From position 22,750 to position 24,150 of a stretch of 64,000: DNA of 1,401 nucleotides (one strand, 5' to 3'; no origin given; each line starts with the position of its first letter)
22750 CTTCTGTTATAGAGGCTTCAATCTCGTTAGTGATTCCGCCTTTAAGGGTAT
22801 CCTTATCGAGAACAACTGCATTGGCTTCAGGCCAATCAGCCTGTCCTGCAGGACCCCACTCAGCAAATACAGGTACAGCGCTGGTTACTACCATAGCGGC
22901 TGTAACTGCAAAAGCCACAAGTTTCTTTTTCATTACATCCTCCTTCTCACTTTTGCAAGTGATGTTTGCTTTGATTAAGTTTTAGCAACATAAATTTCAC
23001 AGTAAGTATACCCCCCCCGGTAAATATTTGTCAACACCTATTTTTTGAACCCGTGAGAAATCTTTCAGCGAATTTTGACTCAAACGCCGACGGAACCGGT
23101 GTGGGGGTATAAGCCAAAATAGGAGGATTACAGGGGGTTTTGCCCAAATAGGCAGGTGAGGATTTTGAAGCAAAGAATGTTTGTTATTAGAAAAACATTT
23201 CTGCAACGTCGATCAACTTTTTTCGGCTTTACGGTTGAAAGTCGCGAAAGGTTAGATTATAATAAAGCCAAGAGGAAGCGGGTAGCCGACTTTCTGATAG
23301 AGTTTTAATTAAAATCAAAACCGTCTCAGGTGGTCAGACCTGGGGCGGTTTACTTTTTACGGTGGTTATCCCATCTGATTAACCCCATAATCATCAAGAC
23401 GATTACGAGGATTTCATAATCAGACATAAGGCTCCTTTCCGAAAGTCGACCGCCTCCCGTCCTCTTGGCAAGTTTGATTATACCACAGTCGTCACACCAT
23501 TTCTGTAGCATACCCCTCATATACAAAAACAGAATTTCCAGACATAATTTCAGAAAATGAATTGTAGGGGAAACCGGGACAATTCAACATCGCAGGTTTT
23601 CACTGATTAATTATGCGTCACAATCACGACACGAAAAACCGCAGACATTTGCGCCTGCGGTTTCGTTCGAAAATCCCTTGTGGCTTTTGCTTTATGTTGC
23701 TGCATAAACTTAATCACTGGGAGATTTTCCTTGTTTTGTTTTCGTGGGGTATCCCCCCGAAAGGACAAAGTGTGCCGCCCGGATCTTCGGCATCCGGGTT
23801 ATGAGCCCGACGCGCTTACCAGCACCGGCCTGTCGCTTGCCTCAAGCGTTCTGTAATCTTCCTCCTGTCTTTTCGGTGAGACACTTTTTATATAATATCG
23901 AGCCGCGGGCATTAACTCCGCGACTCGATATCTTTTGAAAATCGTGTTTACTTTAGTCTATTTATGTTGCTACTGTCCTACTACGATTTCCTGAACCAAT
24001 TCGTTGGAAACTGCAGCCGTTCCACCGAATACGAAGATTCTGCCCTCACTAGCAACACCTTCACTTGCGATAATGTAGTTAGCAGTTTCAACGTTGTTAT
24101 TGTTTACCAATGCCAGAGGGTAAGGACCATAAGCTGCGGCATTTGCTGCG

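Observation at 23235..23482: Type I toxin-antitoxin-like module hidden in the intergenic region between paralogs 5 and 6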

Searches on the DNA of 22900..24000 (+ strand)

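Call 4: search_rna_families(source=window, start=22900, end=24000, threshold=evalue, max_evalue=10, show_alignments=4)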
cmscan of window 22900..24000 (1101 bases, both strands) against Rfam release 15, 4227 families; matches with E-value up to 10: 8.
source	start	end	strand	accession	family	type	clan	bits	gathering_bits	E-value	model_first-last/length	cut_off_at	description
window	23628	23742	-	RF02053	STnc430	Gene; sRNA;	-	22.7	47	0.59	1-162/162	no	Enterobacterial sRNA STnc430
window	23226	23356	+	RF01769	greA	Cis-reg; leader;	-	22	60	0.24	1-124/124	no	Enterobacteria greA leader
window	23203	23357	+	RF00514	His_leader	Cis-reg; leader;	-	18.2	49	3.2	1-126/126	no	Histidine operon leader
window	23844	23935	+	RF01812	Pxr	Gene; sRNA;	-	16.5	80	4.1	1-109/109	no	Pxr regulatory sRNA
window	23884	23932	-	RF01730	Termite-leu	Cis-reg;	-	16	51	2.4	1-78/78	no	Termite-leu RNA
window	23725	23764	-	RF00522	PreQ1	Cis-reg; riboswitch;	-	15.8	39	2.9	1-45/45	no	PreQ1 (pre queuosine) riboswitch aptamer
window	23613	23708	-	RF03093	queA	Gene; sRNA;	-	15.5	52.6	4.9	1-59/59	no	queA RNA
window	23309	23369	-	RF00089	SNORD31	Gene; snRNA; snoRNA; CD-box;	CL00053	14.3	40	6.3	1-69/69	no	Small nucleolar RNA SNORD31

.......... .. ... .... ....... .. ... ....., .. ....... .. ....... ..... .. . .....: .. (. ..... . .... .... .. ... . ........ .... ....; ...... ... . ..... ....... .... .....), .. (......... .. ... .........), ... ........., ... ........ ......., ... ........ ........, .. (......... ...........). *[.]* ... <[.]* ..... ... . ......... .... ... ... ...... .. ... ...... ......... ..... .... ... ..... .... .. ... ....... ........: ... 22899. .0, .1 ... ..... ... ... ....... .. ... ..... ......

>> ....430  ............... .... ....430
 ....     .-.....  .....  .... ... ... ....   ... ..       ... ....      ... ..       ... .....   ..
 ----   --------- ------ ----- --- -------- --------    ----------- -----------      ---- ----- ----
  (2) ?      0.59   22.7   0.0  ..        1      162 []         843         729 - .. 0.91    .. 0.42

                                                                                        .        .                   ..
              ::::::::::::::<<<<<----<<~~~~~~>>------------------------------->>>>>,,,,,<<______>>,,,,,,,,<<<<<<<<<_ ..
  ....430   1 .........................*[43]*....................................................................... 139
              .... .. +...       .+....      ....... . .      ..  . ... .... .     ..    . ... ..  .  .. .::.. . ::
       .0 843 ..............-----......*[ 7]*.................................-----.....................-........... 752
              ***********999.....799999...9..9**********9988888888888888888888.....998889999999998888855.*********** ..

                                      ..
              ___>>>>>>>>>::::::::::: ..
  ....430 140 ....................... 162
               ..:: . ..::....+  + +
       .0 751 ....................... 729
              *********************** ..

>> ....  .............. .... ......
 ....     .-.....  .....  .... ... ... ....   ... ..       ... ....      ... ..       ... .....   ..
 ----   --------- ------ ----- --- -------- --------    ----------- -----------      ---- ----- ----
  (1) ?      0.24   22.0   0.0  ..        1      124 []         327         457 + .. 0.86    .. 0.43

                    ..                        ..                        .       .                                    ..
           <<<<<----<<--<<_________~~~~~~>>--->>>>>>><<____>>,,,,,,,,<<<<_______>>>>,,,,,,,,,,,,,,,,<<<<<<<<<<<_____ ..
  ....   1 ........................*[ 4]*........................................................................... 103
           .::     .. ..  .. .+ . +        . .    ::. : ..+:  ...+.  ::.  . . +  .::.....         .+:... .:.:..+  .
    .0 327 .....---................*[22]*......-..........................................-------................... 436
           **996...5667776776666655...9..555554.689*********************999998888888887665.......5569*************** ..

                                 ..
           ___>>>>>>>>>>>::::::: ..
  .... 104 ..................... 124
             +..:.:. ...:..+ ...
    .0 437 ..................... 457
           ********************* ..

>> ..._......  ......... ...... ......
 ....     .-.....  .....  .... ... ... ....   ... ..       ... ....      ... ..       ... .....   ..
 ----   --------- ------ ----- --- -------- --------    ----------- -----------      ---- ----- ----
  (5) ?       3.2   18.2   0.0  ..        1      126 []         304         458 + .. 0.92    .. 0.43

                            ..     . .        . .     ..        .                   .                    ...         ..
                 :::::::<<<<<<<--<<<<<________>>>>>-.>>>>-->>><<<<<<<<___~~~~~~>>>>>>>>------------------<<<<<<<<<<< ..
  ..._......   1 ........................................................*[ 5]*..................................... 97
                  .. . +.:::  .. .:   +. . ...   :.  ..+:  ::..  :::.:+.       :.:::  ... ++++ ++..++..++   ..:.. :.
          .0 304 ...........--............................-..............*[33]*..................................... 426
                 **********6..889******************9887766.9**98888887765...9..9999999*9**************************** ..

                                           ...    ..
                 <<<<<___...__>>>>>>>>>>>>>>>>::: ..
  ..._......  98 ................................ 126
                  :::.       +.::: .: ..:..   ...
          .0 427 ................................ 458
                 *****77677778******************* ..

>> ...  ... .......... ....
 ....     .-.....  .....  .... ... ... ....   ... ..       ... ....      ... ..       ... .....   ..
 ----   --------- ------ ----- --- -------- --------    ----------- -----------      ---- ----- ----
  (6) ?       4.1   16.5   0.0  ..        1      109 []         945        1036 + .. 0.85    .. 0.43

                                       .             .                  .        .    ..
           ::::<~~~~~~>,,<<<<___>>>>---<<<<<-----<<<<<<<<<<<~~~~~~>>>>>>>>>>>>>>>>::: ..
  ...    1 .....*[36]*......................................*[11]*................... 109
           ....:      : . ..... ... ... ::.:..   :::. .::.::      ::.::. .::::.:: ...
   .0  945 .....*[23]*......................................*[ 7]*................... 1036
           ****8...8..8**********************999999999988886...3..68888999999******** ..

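Call 59: search_rna_families(source=window, start=23240, end=23490, threshold=evalue, max_evalue=10, show_alignments=3)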
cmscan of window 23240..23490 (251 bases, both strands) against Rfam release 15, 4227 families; matches with E-value up to 10: 4.
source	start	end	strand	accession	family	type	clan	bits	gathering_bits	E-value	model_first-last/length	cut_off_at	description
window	23267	23356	+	RF01769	greA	Cis-reg; leader;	-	19.3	60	0.21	1-124/124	no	Enterobacteria greA leader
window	23292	23331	-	RF00717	mir-315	Gene; miRNA;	-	14.5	63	9.5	1-83/83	no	mir-315 microRNA precursor family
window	23309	23369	-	RF00089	SNORD31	Gene; snRNA; snoRNA; CD-box;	CL00053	14.3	40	1.4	1-69/69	no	Small nucleolar RNA SNORD31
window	23313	23367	-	RF02473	GlsR4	Gene; snRNA; snoRNA; CD-box;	-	12.7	70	4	1-61/61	no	Small nucleolar RNA GlsR4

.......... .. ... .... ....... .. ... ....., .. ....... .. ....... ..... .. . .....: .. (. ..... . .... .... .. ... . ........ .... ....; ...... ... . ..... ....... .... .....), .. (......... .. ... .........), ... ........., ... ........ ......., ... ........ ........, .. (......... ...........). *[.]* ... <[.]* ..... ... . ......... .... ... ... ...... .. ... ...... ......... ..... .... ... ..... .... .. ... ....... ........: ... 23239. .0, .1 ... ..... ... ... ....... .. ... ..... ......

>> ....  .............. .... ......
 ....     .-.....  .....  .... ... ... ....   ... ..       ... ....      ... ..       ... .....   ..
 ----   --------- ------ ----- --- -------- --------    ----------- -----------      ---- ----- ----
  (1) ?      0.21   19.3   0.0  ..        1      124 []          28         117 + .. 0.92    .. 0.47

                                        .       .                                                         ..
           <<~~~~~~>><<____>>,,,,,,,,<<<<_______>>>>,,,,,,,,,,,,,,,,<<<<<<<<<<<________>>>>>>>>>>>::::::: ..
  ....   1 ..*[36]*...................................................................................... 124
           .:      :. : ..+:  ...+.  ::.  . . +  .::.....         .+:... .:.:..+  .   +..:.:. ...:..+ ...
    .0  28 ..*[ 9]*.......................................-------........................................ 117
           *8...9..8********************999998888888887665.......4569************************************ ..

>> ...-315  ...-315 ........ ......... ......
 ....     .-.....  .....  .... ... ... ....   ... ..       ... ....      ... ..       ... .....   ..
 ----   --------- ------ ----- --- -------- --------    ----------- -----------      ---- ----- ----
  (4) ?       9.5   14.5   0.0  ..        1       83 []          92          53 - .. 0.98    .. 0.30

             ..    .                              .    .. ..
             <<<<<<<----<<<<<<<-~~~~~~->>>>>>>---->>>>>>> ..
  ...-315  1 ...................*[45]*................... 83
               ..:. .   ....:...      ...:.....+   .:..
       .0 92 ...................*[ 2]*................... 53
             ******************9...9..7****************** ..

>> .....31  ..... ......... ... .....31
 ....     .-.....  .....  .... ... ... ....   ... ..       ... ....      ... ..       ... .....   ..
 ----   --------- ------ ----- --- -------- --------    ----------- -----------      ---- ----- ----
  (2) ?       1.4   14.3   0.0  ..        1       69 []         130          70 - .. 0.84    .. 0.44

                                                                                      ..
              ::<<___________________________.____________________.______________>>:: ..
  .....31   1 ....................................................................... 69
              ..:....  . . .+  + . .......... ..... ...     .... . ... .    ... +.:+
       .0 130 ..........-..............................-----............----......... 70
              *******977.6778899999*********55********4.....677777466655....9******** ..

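Call 81: build_rna_model(alignment_id=A2)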
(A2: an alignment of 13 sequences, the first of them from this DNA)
Model R1 built from alignment A2 (13 sequences, 116 columns); structure: RNAalifold consensus.
model positions 103; base pairs 6; branch points 0; effective number of sequences 5.25; information 0.59 bits per position. Calibrated on 0.2 Mb of random sequence (short: E-values are rough).
structure used (alignment columns):
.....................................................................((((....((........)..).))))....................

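Call 82: search_with_rna_model(model_id=R1, sources=[window, L015, L022, L023, L024, L025, L026, L027, L028, L029, L030, L031, L032, L033, L034, L035, L036, L037, L038, L039, L040, L041, L042, L043, L044, L045, L046, L047, L048, L049, L050, L051, L052, L053, L054, L055, L056, L057, L058, L059, L060, L061, L063, L064, L065, L066, L067, L068, L069, L070, L071, L072, L073, L074, L075, L076, L077, L078, L079, L080, L081, L082, L083, L084, L085, L086, L087, L088, L090, L091, L092, L093, L094, L095, L096, L097, L098], max_evalue=1)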
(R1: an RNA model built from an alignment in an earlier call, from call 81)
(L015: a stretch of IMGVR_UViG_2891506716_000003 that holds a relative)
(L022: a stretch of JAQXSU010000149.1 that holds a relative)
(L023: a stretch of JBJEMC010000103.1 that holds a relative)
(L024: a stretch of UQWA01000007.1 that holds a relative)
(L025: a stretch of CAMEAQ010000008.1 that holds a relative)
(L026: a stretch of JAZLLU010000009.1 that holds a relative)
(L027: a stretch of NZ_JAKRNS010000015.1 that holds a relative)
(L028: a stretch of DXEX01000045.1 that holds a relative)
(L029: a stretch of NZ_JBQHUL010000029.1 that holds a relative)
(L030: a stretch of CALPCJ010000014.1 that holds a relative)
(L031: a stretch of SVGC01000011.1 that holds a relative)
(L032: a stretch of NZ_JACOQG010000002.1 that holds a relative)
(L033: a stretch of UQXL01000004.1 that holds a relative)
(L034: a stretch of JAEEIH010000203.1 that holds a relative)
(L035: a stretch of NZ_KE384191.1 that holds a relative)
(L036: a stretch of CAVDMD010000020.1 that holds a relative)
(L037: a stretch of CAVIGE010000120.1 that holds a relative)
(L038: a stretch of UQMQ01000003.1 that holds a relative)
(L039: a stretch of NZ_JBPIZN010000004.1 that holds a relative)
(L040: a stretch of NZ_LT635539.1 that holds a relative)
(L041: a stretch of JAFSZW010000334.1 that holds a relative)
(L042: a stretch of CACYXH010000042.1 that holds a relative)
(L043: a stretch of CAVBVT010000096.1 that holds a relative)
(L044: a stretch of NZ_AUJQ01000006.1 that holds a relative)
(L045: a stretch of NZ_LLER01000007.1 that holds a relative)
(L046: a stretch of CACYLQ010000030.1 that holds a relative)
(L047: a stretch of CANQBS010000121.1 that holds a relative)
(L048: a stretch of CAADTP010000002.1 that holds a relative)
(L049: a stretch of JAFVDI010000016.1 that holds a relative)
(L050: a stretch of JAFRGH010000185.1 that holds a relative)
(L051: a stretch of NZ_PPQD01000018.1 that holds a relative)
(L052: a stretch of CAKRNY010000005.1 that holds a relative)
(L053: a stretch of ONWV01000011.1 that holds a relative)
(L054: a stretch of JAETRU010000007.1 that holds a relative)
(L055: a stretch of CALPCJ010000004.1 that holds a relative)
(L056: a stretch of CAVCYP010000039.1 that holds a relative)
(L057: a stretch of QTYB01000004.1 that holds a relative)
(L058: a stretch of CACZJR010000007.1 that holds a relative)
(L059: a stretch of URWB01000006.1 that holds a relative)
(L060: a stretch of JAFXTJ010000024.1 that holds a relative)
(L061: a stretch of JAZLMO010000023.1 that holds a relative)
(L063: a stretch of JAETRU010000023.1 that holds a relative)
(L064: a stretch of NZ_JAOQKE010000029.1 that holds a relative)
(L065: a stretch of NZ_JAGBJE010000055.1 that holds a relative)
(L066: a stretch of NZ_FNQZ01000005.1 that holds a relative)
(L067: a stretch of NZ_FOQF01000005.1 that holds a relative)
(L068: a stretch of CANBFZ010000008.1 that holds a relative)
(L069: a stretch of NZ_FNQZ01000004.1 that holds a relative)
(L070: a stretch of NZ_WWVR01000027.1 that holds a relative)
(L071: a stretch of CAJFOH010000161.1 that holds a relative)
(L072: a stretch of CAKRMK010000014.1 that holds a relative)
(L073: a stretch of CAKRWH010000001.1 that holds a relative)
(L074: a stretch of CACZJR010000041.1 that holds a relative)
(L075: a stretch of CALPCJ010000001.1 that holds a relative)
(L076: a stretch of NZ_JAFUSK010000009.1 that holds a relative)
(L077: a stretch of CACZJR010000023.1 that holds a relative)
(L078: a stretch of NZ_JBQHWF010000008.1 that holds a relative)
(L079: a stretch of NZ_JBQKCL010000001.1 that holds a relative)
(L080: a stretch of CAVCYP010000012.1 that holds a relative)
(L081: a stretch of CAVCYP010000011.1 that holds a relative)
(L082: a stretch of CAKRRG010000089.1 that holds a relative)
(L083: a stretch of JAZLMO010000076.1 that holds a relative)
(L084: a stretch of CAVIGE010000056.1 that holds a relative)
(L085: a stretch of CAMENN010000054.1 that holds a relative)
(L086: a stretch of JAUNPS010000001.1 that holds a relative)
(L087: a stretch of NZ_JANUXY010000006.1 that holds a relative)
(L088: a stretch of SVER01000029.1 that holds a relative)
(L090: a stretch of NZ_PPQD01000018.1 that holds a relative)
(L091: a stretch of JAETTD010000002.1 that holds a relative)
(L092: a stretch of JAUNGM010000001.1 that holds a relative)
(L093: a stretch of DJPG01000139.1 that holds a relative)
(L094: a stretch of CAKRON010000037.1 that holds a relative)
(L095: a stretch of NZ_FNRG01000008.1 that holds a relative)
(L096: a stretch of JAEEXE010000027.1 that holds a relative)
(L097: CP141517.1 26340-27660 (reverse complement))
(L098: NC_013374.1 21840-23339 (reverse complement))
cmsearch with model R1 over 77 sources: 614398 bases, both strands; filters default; matches with E-value up to 1: 27.
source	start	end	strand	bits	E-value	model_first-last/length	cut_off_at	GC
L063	6026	6127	-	98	1.1e-15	1-103/103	no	0.43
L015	10308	10414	-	95.8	3e-15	1-103/103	no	0.44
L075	2959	3065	+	95.8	3e-15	1-103/103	no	0.44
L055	3527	3624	-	87.6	1.1e-13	1-103/103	no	0.47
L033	5092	5197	+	87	1.3e-13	1-103/103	no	0.34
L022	223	331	+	85.7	2.4e-13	1-103/103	no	0.39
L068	3993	4090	+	85.4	2.7e-13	1-103/103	no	0.47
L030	1181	1274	-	77.9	7.2e-12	1-103/103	no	0.44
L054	6002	6106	-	73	5.8e-11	1-103/103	no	0.42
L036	2296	2397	-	72.4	7.7e-11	1-103/103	no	0.39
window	23266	23364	+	69.5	2.7e-10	1-103/103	no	0.46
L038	7398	7486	+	66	1.2e-09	1-103/103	no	0.44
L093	2488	2577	+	64.1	2.8e-09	1-103/103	no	0.41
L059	6855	6943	+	64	2.9e-09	1-103/103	no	0.44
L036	2451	2543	-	41.8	4.4e-05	1-103/103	no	0.39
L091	2839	2925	+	34.8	0.00092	1-103/103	no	0.46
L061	199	300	-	27.8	0.019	1-103/103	no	0.4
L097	598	682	-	25.8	0.047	1-103/103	no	0.31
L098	768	850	-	25.3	0.057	1-103/103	no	0.29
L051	4031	4113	+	23.3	0.14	1-103/103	no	0.3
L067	1876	1950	-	23.1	0.15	1-103/103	no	0.29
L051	3034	3127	+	21.8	0.26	1-103/103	no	0.28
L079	4920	5033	+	20.7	0.42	1-103/103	no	0.39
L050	3807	3880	-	20.3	0.5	33-103/103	no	0.34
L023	6415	6512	+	19.6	0.68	1-103/103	no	0.29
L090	5858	5942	+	19.2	0.8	1-103/103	no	0.31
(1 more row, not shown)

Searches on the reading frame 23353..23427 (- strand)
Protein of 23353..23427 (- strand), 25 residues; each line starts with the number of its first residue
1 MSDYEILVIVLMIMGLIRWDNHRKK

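Call 5: search_protein_families(library=pfam, proteins=[window:23353-23427:-], max_evalue=10)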
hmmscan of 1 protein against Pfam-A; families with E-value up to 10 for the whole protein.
seq(25 aa): 0 families

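Call 13: search_dna_similar(query=window:23353-23427:-, collection=phages, mode=protein, max_evalue=10)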
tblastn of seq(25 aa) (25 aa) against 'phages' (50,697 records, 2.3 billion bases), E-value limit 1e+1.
No match.

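Call 14: search_dna_similar(query=window:23353-23427:-, collection=plasmids, mode=protein, max_evalue=10)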
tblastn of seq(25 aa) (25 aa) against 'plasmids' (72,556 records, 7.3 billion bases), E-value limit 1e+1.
No match.

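Call 21: search_protein_families(library=ncbifam, proteins=[window:23353-23427:-], max_evalue=10)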
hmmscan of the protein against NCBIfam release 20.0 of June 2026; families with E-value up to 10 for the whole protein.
seq(25 aa): 0 families

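Call 22: search_protein_families(library=phrogs, proteins=[window:23353-23427:-], max_evalue=10)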
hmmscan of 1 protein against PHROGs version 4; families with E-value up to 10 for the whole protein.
seq(25 aa): 0 families

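Call 70: search_protein_families(library=pfam, alignment_id=A5, max_evalue=1)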
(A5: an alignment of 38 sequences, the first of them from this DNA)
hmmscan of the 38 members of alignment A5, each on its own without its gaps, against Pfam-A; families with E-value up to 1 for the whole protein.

A. member 1, seq(25 aa): 0 families

B. families by the number of members that match (of 38 scanned): 20 families
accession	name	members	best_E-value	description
PF16935.10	Hol_Tox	13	1.7e-05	Putative Holin-like Toxin (Hol-Tox)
PF04688.18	Holin_SPP1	3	0.004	SPP1 phage holin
PF09527.15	ATPase_gene1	2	0.0017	Putative F0F1-ATPase subunit Ca2+/Mg2+ transporter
PF07438.16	DUF1514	2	0.013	Protein of unknown function (DUF1514)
PF06687.17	SUR7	2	0.016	SUR7/PalI family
PF20517.3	TMEM127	2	0.019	Transmembrane protein 127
PF13903.11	Claudin_2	2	0.025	PMP-22/EMP/MP20/Claudin tight junction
PF22004.1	SPAR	2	0.054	Small regulatory polypeptide of amino acid response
PF16982.10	Flp1_like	1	0.015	Putative Flagellin, Flp1-like, domain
PF06341.16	DUF1056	1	0.02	Protein of unknown function (DUF1056)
PF03579.19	SHP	1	0.059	Small hydrophobic protein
PF10725.14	DUF2517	1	0.061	Protein of unknown function (DUF2517)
PF00662.26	Proton_antipo_N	1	0.078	NADH-Ubiquinone oxidoreductase (complex I), chain 5 N-terminus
PF06645.18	SPC12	1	0.095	Microsomal signal peptidase 12 kDa subunit (SPC12)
PF12669.12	FeoB_associated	1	0.12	FeoB-associated Cys-rich membrane protein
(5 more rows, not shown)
